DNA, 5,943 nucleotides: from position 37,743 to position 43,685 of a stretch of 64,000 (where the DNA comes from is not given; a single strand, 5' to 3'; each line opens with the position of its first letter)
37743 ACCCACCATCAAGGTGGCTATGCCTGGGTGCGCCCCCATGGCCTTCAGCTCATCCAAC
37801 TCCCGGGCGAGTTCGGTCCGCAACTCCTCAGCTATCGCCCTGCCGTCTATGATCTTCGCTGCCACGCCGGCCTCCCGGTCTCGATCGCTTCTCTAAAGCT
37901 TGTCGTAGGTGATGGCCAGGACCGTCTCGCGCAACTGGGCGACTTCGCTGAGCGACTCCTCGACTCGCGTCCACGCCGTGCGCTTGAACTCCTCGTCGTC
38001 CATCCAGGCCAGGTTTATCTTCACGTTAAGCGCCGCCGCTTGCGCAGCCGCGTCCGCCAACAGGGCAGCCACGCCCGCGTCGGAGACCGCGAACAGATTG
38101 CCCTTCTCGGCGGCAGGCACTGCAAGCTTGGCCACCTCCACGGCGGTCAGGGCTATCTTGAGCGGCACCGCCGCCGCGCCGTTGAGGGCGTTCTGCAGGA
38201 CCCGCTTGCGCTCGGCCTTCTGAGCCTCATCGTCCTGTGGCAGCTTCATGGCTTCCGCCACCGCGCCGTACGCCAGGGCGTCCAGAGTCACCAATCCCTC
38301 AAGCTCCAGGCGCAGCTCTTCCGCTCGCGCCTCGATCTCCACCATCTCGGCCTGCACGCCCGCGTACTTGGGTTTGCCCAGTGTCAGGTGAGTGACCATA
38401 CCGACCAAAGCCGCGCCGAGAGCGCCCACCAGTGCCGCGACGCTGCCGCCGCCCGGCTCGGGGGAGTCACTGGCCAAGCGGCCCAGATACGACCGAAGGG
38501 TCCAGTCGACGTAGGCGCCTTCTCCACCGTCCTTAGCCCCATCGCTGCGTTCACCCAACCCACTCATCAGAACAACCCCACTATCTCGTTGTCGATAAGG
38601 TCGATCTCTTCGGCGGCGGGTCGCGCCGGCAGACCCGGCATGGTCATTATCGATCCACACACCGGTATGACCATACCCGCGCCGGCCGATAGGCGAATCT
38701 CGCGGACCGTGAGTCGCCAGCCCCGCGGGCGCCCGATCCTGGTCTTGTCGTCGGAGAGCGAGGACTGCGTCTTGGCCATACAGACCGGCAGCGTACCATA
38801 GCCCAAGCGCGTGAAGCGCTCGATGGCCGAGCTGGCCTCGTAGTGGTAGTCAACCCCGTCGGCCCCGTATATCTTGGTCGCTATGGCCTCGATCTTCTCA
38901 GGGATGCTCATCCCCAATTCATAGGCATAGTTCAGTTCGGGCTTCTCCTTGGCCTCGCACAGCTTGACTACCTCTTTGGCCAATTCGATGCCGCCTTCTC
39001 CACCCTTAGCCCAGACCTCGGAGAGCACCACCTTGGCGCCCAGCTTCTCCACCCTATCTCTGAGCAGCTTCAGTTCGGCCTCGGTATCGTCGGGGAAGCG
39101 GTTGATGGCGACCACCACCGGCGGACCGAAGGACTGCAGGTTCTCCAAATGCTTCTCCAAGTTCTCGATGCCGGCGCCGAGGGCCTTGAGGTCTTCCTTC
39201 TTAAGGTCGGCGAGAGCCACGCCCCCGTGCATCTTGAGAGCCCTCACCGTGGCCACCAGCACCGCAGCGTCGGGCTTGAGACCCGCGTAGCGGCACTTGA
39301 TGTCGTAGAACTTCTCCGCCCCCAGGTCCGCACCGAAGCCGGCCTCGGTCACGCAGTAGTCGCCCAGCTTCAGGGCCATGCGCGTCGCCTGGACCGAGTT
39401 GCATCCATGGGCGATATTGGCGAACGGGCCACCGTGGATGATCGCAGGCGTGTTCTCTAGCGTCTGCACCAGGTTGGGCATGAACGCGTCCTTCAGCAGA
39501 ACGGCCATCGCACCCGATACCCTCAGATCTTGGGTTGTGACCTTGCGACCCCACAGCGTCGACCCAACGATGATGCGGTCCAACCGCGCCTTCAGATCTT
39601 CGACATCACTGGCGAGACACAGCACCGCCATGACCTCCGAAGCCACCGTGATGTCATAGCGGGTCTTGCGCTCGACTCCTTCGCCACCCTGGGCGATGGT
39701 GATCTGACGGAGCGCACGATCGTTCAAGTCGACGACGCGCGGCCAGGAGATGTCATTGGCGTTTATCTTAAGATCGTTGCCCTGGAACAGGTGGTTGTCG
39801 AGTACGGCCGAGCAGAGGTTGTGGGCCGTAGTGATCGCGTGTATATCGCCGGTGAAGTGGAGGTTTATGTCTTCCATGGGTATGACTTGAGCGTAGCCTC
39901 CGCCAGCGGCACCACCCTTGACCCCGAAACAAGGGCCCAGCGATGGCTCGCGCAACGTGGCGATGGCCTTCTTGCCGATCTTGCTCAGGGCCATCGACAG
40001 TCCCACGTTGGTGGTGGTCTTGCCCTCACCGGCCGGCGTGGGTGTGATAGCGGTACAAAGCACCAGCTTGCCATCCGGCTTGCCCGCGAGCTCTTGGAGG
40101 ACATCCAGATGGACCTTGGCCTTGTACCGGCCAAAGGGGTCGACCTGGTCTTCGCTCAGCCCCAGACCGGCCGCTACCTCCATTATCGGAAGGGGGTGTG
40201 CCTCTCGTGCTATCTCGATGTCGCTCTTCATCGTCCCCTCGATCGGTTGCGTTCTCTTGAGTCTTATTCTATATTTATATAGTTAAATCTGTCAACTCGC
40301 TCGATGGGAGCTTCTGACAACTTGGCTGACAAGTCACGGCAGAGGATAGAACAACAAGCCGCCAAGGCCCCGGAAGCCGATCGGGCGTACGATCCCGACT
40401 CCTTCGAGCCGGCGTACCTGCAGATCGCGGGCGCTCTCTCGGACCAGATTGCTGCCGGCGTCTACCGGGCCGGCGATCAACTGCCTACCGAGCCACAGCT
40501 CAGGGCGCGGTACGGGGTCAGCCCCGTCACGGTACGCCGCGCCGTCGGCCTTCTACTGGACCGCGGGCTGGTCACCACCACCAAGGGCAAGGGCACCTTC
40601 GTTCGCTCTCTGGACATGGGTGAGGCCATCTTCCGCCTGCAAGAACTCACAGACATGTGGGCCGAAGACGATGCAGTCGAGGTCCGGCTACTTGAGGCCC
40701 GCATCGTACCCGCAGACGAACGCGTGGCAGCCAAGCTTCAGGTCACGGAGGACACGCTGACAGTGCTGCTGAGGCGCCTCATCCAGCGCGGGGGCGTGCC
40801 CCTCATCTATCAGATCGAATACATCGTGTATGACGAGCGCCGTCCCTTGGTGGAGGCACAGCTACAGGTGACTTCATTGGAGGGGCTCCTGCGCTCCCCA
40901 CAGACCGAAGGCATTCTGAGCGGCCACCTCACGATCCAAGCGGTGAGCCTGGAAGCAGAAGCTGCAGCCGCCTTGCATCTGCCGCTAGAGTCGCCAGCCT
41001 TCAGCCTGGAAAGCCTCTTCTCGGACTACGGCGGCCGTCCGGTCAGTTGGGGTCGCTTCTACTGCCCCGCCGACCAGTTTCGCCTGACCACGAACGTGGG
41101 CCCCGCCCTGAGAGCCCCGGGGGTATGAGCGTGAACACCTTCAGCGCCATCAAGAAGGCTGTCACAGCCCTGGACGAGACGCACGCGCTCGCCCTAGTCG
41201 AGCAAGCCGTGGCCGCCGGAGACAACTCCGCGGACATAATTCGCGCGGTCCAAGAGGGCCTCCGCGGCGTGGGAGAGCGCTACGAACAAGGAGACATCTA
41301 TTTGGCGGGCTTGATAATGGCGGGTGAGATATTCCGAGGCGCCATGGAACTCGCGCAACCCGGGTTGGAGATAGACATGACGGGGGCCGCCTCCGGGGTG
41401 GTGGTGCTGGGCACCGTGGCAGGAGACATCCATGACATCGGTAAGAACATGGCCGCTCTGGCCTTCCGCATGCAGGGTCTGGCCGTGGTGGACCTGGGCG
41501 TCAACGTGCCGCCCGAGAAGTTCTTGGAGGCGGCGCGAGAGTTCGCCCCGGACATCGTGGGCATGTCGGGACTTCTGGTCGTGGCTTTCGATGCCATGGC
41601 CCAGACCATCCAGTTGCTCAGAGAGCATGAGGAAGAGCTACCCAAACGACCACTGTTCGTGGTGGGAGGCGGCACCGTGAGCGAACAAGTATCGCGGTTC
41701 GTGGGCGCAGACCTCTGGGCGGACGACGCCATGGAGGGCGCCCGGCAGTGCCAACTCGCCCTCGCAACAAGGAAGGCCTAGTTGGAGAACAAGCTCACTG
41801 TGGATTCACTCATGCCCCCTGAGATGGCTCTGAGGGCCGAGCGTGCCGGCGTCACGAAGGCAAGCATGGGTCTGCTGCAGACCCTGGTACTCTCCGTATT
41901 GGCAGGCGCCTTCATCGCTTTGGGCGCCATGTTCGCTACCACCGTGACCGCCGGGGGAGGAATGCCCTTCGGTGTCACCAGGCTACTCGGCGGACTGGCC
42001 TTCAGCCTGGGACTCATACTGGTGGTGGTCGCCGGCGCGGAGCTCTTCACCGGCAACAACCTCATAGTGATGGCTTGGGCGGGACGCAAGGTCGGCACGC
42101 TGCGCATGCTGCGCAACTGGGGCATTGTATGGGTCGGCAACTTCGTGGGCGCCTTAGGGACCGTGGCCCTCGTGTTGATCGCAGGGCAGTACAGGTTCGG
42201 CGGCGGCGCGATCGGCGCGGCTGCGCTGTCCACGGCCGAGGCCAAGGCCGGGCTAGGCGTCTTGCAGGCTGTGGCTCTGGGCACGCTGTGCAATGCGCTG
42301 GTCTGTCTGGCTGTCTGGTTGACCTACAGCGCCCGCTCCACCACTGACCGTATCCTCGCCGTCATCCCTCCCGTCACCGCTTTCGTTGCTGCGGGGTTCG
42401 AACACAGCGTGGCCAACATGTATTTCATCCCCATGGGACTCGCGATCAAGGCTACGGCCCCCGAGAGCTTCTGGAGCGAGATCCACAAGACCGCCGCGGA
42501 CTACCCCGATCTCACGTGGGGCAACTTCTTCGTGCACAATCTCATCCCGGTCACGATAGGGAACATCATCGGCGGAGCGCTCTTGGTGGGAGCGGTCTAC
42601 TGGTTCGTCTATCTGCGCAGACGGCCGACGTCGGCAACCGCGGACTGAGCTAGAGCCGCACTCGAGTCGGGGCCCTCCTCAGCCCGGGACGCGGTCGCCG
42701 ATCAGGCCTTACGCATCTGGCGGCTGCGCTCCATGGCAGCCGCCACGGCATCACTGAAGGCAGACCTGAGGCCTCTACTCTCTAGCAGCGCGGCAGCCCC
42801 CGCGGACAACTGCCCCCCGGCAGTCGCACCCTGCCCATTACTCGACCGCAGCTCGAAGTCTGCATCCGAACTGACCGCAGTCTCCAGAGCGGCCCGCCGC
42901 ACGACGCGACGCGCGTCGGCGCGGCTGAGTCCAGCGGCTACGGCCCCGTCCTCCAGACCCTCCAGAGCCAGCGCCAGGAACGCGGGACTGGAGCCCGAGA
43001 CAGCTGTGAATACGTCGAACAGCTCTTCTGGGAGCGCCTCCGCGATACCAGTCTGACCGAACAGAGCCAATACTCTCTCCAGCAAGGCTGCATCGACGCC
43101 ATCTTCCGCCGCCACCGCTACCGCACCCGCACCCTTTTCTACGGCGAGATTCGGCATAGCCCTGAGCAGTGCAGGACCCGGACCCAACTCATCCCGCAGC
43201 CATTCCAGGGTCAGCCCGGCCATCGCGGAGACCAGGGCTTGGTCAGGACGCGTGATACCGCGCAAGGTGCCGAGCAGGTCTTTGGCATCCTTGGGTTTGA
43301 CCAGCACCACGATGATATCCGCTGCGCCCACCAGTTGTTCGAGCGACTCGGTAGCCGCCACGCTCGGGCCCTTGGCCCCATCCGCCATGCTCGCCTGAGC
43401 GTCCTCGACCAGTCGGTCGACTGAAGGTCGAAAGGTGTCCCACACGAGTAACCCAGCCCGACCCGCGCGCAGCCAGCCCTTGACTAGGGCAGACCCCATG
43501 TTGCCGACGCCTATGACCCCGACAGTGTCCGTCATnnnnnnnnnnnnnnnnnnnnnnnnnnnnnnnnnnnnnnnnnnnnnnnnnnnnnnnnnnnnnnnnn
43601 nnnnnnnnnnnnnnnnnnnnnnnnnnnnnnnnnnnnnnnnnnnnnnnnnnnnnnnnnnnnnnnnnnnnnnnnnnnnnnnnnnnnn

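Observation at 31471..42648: Wood-Ljungdahl methyl-branch operon 6 kb from hgcAB: two corrinoid proteins, MT-II-like methyltransferase, DUF1638 and formate transporter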

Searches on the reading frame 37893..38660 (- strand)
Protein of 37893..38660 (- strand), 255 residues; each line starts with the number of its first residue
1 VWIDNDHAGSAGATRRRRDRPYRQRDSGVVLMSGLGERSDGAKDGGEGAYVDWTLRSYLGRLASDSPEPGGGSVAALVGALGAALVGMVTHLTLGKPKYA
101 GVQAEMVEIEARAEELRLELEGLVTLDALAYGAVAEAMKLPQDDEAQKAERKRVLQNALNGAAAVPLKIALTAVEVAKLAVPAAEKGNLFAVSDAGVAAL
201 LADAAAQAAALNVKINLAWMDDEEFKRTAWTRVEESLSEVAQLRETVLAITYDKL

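Call 3: search_protein_families(library=pfam, proteins=[window:37893-38660:-])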
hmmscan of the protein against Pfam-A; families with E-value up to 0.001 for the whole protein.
window:37893-38660:- (255 aa): 1 family
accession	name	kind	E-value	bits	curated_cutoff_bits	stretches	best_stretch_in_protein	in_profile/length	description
PF04961.17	FTCD_C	-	8.4e-58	195.5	24.5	1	54-234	1-181/182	Formiminotransferase-cyclodeaminase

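Call 70: search_protein_families(library=ncbifam, proteins=[window:37893-38660:-], max_evalue=0.00001)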
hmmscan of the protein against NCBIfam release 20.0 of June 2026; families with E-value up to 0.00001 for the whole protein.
window:37893-38660:- (255 aa): 1 family
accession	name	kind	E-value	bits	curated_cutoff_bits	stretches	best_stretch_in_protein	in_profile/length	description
NF045657.1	MthfCyhylaseFchA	equivalog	5e-59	199.3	275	1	52-254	4-206/207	methenyltetrahydrofolate cyclohydrolase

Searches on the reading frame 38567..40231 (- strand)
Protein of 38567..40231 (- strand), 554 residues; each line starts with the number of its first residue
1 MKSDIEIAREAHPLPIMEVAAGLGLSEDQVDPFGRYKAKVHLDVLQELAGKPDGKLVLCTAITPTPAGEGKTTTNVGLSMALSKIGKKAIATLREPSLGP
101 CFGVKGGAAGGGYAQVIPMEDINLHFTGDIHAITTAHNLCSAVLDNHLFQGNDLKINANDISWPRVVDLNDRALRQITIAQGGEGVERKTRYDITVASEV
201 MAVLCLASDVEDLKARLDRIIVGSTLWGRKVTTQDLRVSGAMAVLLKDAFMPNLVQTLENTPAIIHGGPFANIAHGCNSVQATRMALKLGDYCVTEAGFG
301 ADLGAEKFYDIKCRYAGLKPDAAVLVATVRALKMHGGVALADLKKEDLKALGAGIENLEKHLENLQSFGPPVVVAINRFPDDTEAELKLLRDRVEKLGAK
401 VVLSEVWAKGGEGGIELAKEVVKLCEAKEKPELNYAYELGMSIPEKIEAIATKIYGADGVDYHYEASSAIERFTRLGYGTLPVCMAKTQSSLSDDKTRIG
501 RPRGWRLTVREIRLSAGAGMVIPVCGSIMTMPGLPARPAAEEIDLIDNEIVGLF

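Call 3: search_protein_families(library=pfam, proteins=[window:38567-40231:-])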
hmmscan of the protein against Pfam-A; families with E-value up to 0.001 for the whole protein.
window:38567-40231:- (554 aa): 1 family
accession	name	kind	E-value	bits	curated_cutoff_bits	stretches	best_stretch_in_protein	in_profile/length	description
PF01268.25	FTHFS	-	1.9e-260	865.3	27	1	2-554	1-556/556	Formate--tetrahydrofolate ligase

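Call 70: search_protein_families(library=ncbifam, proteins=[window:38567-40231:-], max_evalue=0.00001)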
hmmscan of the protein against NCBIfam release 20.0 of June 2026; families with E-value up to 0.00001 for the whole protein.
window:38567-40231:- (554 aa): 3 families
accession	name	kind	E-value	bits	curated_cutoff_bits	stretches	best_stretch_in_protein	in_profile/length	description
NF010030.0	PRK13505.1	equivalog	1.6e-257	855.4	652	1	1-554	2-557/557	formate--tetrahydrofolate ligase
NF010031.0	PRK13506.1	equivalog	5.1e-203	675.6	800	1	1-553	1-577/578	formate--tetrahydrofolate ligase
NF010032.0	PRK13507.1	equivalog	6.1e-163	543.1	938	1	3-545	9-576/587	formate--tetrahydrofolate ligase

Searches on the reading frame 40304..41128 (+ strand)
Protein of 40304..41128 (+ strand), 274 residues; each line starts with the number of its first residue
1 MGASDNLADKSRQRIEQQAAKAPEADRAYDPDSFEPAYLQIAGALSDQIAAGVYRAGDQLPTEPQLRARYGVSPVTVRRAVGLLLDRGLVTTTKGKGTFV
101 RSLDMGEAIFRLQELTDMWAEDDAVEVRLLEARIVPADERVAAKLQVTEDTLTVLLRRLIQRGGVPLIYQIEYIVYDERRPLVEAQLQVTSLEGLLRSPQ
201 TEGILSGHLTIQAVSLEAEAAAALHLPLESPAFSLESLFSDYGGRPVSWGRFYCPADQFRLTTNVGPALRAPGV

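Call 3: search_protein_families(library=pfam, proteins=[window:40304-41128:+])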
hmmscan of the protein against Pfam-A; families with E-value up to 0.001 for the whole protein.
window:40304-41128:+ (274 aa): 2 families
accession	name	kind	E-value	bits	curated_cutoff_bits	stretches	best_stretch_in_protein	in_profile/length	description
PF07702.18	UTRA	-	2e-20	73.5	23.8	1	123-260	4-141/141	UTRA domain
PF00392.27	GntR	-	3.6e-19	68.6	27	1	38-100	2-64/64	Bacterial regulatory proteins, gntR family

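Call 70: search_protein_families(library=ncbifam, proteins=[window:40304-41128:+], max_evalue=0.00001)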
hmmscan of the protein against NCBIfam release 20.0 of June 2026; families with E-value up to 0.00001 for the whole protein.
window:40304-41128:+ (274 aa): 20 families
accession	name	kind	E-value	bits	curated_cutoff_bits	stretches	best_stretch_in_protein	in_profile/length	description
TIGR02325.1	C_P_lyase_phnF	equivalog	3.7e-29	101.9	156.8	1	36-262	8-235/238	phosphonate metabolism transcriptional regulator PhnF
NF008491.0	PRK11402.1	subfamily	4.3e-28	98.5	269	1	30-264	5-239/243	GntR family transcriptional regulator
TIGR02018.2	his_ut_repres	equivalog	1.3e-24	86.8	220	1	38-264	1-225/226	histidine utilization transcriptional repressor HutC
NF007292.0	PRK09764.1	equivalog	2.2e-21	76.2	281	1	35-166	4-136/240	GntR family transcriptional regulator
NF041547.1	GntR_LSA1692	equivalog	7.3e-19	68.3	275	1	37-261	2-226/233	GntR family transcriptional regulator, LSA1692 subfamily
NF052441.1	TransRegRv0792c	equivalog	8.2e-18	64.6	400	1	36-262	16-243/260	Rv0792c family HTH-type transcriptional regulator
TIGR02404.1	trehalos_R_Bsub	equivalog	9.6e-18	64.7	211.95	1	38-177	2-144/233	trehalose operon repressor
TIGR03337.1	phnR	equivalog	1.7e-17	63.9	296.75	1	37-247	2-212/231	phosphonate utilization transcriptional regulator PhnR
NF007486.0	PRK10079.1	equivalog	3.3e-17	63.1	363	1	30-239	6-214/241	phosphonate metabolism transcriptional regulator PhnF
NF011575.0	PRK14999.1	equivalog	8.3e-14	51.5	424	1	35-261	11-235/241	histidine utilization repressor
NF052282.1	PLP_TF_PdxR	equivalog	7.7e-13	48.3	320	1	36-108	1-73/448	MocR-like pyridoxine biosynthesis transcription factor PdxR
NF052286.1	ecto_TF_EhuR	exception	2.8e-10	39.3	480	1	35-104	10-79/458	MocR-like ectoine utilization transcription factor EhuR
NF007741.0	PRK10421.1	equivalog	8.3e-10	38.5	311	1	41-135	12-107/262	transcriptional regulator LldR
NF047563.1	modulin_PmtR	equivalog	3.5e-09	36.7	200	1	33-105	9-81/125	PSM export ABC transporter transcriptional regulator PmtR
NF007442.0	PRK09990.1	equivalog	1.8e-08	34.2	301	1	41-150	15-123/256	transcriptional regulator GlcC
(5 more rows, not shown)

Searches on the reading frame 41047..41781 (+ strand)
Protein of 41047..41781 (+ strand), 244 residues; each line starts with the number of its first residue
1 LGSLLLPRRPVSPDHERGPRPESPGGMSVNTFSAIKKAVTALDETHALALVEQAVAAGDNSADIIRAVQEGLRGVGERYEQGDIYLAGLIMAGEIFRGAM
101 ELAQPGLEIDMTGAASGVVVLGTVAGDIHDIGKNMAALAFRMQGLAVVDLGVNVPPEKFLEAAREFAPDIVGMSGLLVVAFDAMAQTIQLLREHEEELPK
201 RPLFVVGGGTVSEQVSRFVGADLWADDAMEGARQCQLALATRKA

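Call 4: search_protein_families(library=pfam, proteins=[window:41047-41781:+])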
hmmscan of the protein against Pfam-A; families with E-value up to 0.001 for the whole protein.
window:41047-41781:+ (244 aa): 2 families
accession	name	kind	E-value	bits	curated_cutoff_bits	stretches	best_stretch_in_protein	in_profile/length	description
PF02310.24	B12-binding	-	2.4e-20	73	32.1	1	118-230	2-118/121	B12 binding domain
PF02607.22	B12-binding_2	-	1.1e-12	48.4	23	1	34-102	4-72/74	B12 binding domain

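Call 6: search_protein_families(library=ncbifam, proteins=[window:41047-41781:+])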
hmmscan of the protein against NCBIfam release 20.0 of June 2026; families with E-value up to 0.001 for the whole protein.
window:41047-41781:+ (244 aa): 12 families
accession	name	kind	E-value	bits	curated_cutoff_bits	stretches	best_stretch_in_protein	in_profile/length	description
NF047996.1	corrin_MtgC_2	exception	1.2e-33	116.4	370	1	44-229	17-200/212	glycine betaine-specific corrinoid protein MtgC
TIGR02370.1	pyl_corrinoid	subfamily_domain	2.9e-33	114.9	215.3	1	35-230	2-196/197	methyltransferase cognate corrinoid protein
NF041607.1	dimeth_corrin_MtbC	equivalog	2.1e-32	112.3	350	1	37-235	3-199/203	dimethylamine corrinoid protein MtbC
NF047995.1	corrinoid_MtgC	exception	4.3e-32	111.3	310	1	31-237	4-211/215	glycine betaine-specific corrinoid protein MtgC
TIGR02082.1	metH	equivalog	1.2e-28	99.3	1010.85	1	51-214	666-827/1182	methionine synthase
NF040669.1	MtaC2_Meth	equivalog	8.2e-25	87.6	450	1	31-236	42-243/267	methanol--corrinoid protein MtaC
NF007024.0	PRK09490.1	equivalog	5.7e-24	84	1497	1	52-213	682-844/1234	methionine synthase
NF040655.1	MtaC_Meth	equivalog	1.1e-21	77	420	1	33-230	37-229/253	methanol--corrinoid protein MtaC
NF052513.1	TransRegCarH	equivalog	2.2e-12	46.8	400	1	34-223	86-263/274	HTH-type transcriptional repressor CarH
NF002612.0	PRK02261.1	equivalog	6.1e-10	38.8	110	1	118-180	5-67/148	methylaspartate mutase subunit S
TIGR01501.1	MthylAspMutase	equivalog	5.9e-08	32.5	135.8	1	118-177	3-62/134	methylaspartate mutase subunit S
TIGR00640.1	acid_CoA_mut_C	subfamily_domain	0.00029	20.8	57.45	1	121-214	7-96/132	methylmalonyl-CoA mutase C-terminal domain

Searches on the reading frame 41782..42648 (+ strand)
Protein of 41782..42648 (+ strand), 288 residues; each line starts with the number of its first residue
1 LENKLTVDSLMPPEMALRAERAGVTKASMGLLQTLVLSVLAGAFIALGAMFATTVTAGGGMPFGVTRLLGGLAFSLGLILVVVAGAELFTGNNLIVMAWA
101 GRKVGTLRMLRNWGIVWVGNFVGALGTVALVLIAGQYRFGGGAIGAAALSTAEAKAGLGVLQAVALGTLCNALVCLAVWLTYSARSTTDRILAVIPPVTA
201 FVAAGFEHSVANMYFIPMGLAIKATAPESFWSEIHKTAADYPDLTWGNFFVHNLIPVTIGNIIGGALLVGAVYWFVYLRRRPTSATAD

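Call 4: search_protein_families(library=pfam, proteins=[window:41782-42648:+])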
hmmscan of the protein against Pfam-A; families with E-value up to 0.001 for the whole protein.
window:41782-42648:+ (288 aa): 1 family
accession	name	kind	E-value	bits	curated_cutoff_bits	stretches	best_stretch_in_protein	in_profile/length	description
PF01226.23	Form_Nir_trans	-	5.4e-77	258.8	34.6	1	14-275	1-240/240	Formate/nitrite transporter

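Call 6: search_protein_families(library=ncbifam, proteins=[window:41782-42648:+])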
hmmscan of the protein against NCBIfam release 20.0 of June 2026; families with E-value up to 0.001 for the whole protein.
window:41782-42648:+ (288 aa): 5 families
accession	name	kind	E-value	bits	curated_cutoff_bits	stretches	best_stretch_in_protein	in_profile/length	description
TIGR04060.1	formate_focA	equivalog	4.5e-88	294.9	290.1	1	14-278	2-267/268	formate transporter FocA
NF008069.0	PRK10805.1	equivalog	4.9e-84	282.2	440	1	6-280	6-281/285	formate transporter FocA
TIGR00790.1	fnt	subfamily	2.4e-72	243.4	232.3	1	29-279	4-239/239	formate/nitrite family transporter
NF007261.0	PRK09713.1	exception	5.1e-58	196.8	499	1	1-280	1-280/282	formate transporter FocB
NF008595.0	PRK11562.1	equivalog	1.9e-25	89.7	293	1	32-284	25-257/268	nitrite transporter NirC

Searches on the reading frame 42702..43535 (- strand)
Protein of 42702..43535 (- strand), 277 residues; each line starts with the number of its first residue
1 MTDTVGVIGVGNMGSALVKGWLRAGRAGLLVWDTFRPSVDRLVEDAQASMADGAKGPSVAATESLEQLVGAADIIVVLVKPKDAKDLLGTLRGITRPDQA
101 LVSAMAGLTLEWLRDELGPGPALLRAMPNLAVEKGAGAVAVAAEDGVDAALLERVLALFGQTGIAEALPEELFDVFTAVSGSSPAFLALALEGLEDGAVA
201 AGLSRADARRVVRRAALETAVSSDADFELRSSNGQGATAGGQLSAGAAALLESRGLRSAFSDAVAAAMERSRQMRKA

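Call 4: search_protein_families(library=pfam, proteins=[window:42702-43535:-])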
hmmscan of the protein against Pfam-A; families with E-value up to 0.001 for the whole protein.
window:42702-43535:- (277 aa): 5 families
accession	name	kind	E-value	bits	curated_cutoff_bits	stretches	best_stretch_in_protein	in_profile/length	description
PF14748.11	P5CR_dimer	-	7.7e-18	65.1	25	1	170-274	1-105/105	Pyrroline-5-carboxylate reductase dimerisation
PF03807.23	F420_oxidored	-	1.4e-12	48.5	21.6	1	4-107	1-94/94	NADP oxidoreductase coenzyme F420-dependent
PF03446.21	NAD_binding_2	-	2.1e-07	31.6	21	1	4-84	1-68/161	NAD binding domain of 6-phosphogluconate dehydrogenase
PF01210.29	NAD_Gly3P_dh_N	-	6.8e-05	23.3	23.1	1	5-109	2-107/158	NAD-dependent glycerol-3-phosphate dehydrogenase N-terminus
PF02558.23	ApbA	-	0.00042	20.4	22.2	1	5-134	1-129/150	Ketopantoate reductase PanE/ApbA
